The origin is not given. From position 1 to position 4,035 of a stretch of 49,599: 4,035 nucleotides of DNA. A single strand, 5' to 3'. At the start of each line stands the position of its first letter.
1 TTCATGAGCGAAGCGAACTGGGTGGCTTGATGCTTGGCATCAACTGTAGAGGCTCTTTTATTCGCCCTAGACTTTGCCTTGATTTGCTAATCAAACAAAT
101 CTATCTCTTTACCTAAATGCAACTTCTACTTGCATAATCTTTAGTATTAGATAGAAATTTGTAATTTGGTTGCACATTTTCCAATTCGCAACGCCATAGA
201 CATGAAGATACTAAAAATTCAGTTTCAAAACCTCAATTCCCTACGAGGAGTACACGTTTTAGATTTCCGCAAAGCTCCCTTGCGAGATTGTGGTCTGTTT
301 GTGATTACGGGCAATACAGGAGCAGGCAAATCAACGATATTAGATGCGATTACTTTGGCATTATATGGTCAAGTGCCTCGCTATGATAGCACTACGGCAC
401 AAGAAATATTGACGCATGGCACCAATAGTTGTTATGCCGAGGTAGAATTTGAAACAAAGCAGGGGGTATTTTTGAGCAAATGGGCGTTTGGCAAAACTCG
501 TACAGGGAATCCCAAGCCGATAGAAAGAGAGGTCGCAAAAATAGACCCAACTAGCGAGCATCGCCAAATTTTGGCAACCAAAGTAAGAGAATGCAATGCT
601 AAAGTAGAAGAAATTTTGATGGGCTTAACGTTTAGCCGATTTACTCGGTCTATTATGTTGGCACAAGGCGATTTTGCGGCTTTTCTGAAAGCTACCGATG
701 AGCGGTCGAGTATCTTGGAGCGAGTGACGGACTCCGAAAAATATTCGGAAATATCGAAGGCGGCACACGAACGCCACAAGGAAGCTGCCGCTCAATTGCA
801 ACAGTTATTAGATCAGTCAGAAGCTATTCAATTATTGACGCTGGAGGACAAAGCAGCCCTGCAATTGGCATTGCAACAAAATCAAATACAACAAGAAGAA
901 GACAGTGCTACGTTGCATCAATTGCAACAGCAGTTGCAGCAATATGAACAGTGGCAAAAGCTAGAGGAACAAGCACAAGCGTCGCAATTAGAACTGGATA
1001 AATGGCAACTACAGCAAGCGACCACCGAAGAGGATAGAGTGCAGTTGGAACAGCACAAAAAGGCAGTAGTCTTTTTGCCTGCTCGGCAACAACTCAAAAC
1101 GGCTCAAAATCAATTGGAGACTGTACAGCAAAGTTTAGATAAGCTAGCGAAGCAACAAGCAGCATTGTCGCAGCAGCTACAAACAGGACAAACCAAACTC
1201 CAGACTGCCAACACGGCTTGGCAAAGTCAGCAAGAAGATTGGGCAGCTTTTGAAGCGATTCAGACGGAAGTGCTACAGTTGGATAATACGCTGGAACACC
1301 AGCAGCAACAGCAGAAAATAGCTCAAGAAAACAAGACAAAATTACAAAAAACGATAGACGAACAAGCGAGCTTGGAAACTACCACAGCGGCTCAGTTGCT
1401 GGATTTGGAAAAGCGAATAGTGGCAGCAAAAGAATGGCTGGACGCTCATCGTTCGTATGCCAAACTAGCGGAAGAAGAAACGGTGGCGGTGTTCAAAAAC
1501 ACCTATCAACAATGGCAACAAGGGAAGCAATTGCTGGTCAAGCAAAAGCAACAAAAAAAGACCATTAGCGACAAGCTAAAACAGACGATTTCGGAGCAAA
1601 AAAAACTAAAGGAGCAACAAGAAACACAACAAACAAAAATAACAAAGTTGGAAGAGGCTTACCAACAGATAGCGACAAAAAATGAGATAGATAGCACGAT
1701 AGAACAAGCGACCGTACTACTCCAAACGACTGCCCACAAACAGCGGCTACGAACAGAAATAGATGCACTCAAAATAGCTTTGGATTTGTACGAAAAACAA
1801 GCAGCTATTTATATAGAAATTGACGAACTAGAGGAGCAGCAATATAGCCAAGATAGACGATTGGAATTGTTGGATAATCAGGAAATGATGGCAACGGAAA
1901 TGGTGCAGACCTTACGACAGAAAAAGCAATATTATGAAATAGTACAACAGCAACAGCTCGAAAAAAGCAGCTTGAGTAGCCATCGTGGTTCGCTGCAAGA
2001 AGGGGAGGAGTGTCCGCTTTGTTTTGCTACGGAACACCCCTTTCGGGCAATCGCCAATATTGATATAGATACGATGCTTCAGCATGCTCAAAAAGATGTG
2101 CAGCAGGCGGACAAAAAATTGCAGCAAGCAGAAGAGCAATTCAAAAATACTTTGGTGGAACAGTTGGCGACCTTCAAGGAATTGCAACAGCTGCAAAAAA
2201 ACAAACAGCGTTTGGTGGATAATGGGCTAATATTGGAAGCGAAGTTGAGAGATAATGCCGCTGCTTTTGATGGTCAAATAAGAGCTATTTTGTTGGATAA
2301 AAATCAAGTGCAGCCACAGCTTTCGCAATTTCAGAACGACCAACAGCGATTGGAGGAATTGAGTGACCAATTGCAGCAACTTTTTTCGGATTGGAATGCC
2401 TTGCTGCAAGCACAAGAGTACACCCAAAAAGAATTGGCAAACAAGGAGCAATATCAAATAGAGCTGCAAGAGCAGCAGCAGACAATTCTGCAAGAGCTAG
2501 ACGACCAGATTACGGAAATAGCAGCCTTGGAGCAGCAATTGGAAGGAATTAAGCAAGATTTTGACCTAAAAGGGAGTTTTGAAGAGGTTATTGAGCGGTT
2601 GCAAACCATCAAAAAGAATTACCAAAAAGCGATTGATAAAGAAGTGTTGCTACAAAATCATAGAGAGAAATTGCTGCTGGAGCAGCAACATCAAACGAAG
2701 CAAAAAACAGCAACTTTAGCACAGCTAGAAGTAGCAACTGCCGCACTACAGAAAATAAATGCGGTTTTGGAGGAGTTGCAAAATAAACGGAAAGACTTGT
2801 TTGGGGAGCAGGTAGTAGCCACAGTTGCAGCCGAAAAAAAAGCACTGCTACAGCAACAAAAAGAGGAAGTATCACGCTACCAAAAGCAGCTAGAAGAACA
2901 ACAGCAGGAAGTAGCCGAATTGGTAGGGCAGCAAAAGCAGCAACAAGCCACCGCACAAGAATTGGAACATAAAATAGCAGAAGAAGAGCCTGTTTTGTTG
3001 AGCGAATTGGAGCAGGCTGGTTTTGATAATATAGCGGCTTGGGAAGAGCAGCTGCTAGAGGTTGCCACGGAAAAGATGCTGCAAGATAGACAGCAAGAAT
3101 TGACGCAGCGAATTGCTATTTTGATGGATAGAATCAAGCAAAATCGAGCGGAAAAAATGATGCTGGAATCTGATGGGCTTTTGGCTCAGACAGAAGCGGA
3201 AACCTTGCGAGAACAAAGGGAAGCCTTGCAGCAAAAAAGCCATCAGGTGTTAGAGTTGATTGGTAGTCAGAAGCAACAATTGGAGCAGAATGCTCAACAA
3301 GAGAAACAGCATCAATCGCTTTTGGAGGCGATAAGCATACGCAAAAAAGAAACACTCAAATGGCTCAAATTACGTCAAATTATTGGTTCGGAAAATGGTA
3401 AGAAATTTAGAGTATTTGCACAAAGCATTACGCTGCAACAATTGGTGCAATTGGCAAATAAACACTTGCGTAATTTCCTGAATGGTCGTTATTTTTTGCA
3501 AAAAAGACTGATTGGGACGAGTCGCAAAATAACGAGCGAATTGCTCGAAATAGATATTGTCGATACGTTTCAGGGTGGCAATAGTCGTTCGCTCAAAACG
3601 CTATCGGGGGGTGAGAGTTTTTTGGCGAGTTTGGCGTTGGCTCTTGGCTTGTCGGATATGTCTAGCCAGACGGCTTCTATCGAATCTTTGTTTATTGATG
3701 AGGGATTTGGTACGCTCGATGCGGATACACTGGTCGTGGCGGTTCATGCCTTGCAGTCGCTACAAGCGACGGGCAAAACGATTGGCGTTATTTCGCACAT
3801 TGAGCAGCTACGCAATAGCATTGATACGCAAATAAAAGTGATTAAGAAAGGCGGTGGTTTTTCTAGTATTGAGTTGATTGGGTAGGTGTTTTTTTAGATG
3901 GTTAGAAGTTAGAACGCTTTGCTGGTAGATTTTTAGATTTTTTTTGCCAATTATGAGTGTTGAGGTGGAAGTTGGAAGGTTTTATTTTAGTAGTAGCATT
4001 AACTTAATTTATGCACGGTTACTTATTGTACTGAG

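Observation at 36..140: ~105-nt conserved element repeated upstream of sbcC and ychF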

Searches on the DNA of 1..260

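Call 7: search_rna_families(source=window, start=1, end=260, threshold=evalue, max_evalue=10, show_alignments=2)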
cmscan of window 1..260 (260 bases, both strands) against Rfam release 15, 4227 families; matches with E-value up to 10: 2.
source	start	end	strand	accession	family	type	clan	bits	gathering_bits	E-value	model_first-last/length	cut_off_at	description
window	50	147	-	RF02155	NCRUPAR_2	Gene; lncRNA;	-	18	80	7.4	1-99/99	no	Non-protein coding RNA, upstream of F2R/PAR1 conserved region 2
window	33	107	-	RF01905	HOTAIR_2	Gene; lncRNA;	-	10.6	60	3.7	1-69/69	no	HOTAIR conserved region 2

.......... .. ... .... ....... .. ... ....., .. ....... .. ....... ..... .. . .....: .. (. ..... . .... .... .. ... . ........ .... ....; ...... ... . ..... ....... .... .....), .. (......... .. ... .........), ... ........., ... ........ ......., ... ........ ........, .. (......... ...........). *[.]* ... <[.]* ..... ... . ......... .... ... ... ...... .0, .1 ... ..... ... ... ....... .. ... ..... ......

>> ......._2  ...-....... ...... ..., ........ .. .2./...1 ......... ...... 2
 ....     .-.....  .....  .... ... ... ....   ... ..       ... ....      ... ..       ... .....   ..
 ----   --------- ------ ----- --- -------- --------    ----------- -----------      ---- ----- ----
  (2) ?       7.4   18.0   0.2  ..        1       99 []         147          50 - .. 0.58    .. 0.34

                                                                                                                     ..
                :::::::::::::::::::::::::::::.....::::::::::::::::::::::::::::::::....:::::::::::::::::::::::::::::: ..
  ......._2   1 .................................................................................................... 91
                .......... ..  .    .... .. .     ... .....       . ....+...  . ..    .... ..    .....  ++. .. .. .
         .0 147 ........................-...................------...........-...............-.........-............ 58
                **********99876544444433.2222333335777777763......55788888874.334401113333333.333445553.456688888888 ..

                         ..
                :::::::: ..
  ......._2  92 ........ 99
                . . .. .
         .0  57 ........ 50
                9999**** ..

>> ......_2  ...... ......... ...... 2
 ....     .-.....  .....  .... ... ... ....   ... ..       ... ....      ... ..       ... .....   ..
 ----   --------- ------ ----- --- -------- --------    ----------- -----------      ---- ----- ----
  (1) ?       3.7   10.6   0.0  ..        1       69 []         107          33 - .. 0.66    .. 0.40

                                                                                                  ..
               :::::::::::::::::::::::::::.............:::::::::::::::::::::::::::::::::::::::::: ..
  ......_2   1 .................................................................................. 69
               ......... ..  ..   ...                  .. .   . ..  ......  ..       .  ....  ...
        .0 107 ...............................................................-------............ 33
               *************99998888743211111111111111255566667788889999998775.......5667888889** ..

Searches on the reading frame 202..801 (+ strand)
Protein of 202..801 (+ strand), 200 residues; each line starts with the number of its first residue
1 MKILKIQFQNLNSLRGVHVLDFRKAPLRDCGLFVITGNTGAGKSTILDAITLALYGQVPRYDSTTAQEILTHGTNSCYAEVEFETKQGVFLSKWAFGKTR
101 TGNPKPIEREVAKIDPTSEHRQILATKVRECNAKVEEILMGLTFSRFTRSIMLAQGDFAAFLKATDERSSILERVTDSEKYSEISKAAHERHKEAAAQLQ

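Call 44: find_homologous_proteins(query=window:202-801:+, max_evalue=1e-20)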
Query window:202-801:+ (200 aa): 234 proteins with E <= 1e-20 among 493 candidates; the best 120 are listed.
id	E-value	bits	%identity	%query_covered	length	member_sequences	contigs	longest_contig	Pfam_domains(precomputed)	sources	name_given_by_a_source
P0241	2.0e-50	189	54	100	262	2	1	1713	PF13476.13,PF13555.13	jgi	jgi:DNA repair protein SbcC/Rad50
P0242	6.9e-49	184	51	100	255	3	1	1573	PF13476.13,PF13555.13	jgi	-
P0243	2.1e-46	176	50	100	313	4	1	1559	PF13476.13,PF13555.13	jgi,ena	-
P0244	2.8e-46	176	46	98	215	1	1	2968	PF13175.13,PF13476.13,PF13555.13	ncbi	ncbi:MAG: AAA family ATPase, partial [Bacteroidota bacterium]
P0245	3.4e-45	172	48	97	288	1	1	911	PF13476.13,PF13555.13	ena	-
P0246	9.8e-45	171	49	97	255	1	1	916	PF13476.13,PF13555.13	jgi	-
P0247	1.1e-44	170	49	97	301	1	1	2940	PF13175.13,PF13476.13,PF13555.13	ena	-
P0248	1.4e-44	170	48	97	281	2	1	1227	PF13476.13,PF13555.13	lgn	-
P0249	2.6e-44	169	49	97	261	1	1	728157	PF13175.13,PF13476.13,PF13555.13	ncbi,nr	ncbi:MAG: AAA family ATPase [Lewinellaceae bacterium]|nr:AAA family ATPase [Lewinellaceae bacterium]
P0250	2.8e-44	169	49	97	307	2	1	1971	PF13175.13,PF13476.13,PF13555.13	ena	-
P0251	3.3e-44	169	47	100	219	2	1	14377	PF13514.13,PF13476.13,PF13555.13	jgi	jgi:exonuclease SbcC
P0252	3.8e-44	169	50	100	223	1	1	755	PF00005.34,PF13476.13,PF13555.13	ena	-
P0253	6.7e-44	168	47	100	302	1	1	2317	PF13476.13,PF13555.13,PF02463.26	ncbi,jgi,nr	ncbi:MAG: AAA family ATPase [Deltaproteobacteria bacterium]|nr:AAA family ATPase [Deltaproteobacteri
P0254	1.4e-43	167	50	98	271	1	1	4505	PF13476.13,PF13555.13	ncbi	ncbi:MAG: exonuclease SbcC, partial [Lentimonas sp.]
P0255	1.7e-43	167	48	100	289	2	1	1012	PF13476.13,PF13555.13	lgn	-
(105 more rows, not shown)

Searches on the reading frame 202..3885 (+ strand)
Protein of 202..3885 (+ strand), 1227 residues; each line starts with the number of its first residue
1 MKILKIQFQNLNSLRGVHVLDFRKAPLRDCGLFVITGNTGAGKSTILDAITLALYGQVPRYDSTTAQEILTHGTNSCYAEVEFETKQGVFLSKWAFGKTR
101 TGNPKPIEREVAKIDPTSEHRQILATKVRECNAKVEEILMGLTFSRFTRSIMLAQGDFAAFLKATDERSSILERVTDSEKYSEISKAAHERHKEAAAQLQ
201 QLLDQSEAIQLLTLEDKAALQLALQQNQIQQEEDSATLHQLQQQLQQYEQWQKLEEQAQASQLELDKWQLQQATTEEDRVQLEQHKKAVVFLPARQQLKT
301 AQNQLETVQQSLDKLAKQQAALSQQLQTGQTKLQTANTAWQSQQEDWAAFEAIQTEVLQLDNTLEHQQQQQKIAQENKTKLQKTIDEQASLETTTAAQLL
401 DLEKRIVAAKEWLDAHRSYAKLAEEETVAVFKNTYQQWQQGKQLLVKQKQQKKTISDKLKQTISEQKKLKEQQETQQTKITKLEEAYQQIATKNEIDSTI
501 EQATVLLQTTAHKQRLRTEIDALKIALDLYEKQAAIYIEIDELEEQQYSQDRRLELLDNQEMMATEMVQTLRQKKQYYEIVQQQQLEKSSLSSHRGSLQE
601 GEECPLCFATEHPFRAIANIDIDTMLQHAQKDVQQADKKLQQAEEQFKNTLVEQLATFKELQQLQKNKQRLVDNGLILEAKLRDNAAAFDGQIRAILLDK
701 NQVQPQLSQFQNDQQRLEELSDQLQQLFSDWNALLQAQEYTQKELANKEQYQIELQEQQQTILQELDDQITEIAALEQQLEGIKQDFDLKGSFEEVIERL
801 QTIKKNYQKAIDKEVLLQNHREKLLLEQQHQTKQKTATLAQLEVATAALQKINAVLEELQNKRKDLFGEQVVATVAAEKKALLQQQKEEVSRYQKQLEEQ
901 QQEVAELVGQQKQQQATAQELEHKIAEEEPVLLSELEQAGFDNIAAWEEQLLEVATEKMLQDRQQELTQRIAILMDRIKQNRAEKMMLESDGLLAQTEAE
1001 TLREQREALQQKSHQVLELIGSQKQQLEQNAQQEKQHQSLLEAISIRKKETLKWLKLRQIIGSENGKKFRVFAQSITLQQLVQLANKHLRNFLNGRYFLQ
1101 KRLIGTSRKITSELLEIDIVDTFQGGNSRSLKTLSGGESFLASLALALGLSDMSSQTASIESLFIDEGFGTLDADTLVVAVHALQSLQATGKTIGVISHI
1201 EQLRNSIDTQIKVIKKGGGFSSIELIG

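Call 11: find_encoding_contigs(protein=window:202-3885:+, flank=10000, max_places=10)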
Protein window:202-3885:+ (1227 aa): 2 contigs read that carry it; 1 place shown.
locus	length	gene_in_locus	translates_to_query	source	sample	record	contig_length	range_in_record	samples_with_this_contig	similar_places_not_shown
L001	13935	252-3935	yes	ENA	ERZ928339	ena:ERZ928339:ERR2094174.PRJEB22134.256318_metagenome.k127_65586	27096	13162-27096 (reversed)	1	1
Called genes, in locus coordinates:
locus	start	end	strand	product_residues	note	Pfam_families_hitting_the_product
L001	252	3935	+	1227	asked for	PF13476:AAA_23, PF13555:AAA_29 (weak), PF13558:SbcC_Walker_B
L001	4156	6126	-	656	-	PF00648:Peptidase_C2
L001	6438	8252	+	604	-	PF01182:Glucosamine_iso (weak)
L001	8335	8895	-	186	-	PF01641:SelR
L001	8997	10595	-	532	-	PF10079:Rossmann-like_BshC, PF24850:CC_BshC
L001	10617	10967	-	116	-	-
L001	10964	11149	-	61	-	PF20027:DUF6435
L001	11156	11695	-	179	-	PF07209:DUF1415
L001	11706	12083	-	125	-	-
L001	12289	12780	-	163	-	-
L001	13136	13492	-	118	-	-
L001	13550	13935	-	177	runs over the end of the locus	PF14539:DUF4442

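Call 27: find_homologous_proteins(query=window:202-3885:+, max_evalue=1e-100)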
Query window:202-3885:+ (1227 aa): 532 proteins with E <= 1e-100 among 8000 candidates; the best 120 are listed.
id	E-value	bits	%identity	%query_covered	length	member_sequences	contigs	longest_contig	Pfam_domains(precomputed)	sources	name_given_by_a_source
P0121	0.0e+0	2520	100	100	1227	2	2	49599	PF13476.13,PF13558.13,PF13555.13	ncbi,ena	-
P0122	0.0e+0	1125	52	100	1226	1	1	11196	PF13476.13,PF13558.13,PF13555.13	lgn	-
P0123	1.8e-217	743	39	100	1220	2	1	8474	PF13476.13,PF13558.13,PF13555.13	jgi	-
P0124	3.6e-208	712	49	30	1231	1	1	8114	PF13476.13,PF13558.13,PF13555.13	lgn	-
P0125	3.5e-207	709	38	100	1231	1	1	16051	PF13476.13,PF13558.13,PF13555.13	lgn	-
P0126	1.1e-206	707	37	100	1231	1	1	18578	PF13476.13,PF13558.13,PF13555.13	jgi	jgi:exonuclease SbcC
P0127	3.1e-204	699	37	100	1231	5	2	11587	PF13476.13,PF13558.13,PF13555.13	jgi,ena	-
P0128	1.3e-203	697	38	100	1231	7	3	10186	PF13476.13,PF13558.13,PF13555.13,PF02463.26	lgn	-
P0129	1.5e-203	697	38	100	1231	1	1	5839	PF13476.13,PF13558.13,PF13555.13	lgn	-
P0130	3.6e-203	696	37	100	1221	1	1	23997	PF13476.13,PF13558.13,PF13555.13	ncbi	-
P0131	6.6e-202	691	39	100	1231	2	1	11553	PF13175.13,PF13476.13,PF13558.13,PF13555.13,PF02463.26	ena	-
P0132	8.7e-202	691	46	30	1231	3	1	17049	PF13476.13,PF13558.13,PF13555.13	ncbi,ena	-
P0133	2.8e-201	689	37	100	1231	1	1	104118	PF13476.13,PF13558.13,PF13555.13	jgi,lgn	jgi:exonuclease SbcC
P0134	7.7e-200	685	38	100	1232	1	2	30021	PF13175.13,PF13558.13,PF13555.13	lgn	-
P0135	2.0e-198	680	37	100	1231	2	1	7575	PF13476.13,PF13558.13,PF13555.13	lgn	-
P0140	1.1e-193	664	36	100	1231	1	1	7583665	PF13476.13,PF13558.13,PF13555.13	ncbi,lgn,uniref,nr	ncbi:AAA family ATPase [Aureispira anguillae]|uniref:AAA family ATPase n=1 Tax=Aureispira anguillae 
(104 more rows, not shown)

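Call 45: find_encoding_contigs(protein=P0122, flank=4000, max_places=2)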
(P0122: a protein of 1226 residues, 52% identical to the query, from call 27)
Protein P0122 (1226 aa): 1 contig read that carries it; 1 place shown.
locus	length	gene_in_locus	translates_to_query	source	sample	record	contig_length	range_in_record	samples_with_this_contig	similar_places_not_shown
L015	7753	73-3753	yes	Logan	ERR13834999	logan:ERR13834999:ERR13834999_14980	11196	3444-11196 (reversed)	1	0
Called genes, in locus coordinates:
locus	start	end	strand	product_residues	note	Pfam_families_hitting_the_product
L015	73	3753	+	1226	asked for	PF13476:AAA_23, PF13555:AAA_29, PF13558:SbcC_Walker_B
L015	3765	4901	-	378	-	PF01946:Thi4 (faint), PF00890:FAD_binding_2, PF01266:DAO, PF06039:Mqo (faint), PF07992:Pyr_redox_2 (faint), PF13450:NAD_binding_8 (faint), PF13738:Pyr_redox_3 (faint)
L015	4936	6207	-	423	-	PF12704:MacB_PCD, PF02687:FtsX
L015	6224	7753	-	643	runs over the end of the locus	PF07719:TPR_2 (faint), PF14559:TPR_19 (faint), PF24681:Kelch_KLHDC2_KLHL20_DRC7 (weak), PF07676:PD40, PF00691:OmpA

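Call 46: find_encoding_contigs(protein=P0140, flank=4000, max_places=2)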
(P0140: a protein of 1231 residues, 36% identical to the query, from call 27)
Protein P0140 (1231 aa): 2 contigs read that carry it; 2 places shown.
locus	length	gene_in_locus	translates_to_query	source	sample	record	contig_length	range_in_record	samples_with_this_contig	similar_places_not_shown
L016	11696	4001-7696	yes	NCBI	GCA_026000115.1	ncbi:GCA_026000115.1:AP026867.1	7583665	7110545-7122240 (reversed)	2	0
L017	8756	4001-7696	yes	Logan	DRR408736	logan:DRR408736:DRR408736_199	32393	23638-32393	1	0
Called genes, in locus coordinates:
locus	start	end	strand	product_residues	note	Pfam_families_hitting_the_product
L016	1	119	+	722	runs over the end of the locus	PF17874:TPR_MalT (faint), PF00515:TPR_1 (faint), PF07719:TPR_2 (faint), PF13181:TPR_8 (faint), PF13424:TPR_12, PF06580:His_kinase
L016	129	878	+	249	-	PF00072:Response_reg, PF04397:LytTR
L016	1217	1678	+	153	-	-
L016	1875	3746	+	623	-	PF18962:Por_Secre_tail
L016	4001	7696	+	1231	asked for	PF13476:AAA_23, PF13555:AAA_29, PF13558:SbcC_Walker_B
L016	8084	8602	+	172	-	-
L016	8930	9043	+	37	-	-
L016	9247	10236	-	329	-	PF08557:Lipid_DES, PF00487:FA_desaturase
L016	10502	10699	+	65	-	-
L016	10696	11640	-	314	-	PF01551:Peptidase_M23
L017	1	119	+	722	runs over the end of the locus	PF17874:TPR_MalT (faint), PF00515:TPR_1 (faint), PF07719:TPR_2 (faint), PF13181:TPR_8 (faint), PF13424:TPR_12, PF06580:His_kinase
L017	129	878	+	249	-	PF00072:Response_reg, PF04397:LytTR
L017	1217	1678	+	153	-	-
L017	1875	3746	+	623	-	PF18962:Por_Secre_tail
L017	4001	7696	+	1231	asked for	PF13476:AAA_23, PF13555:AAA_29, PF13558:SbcC_Walker_B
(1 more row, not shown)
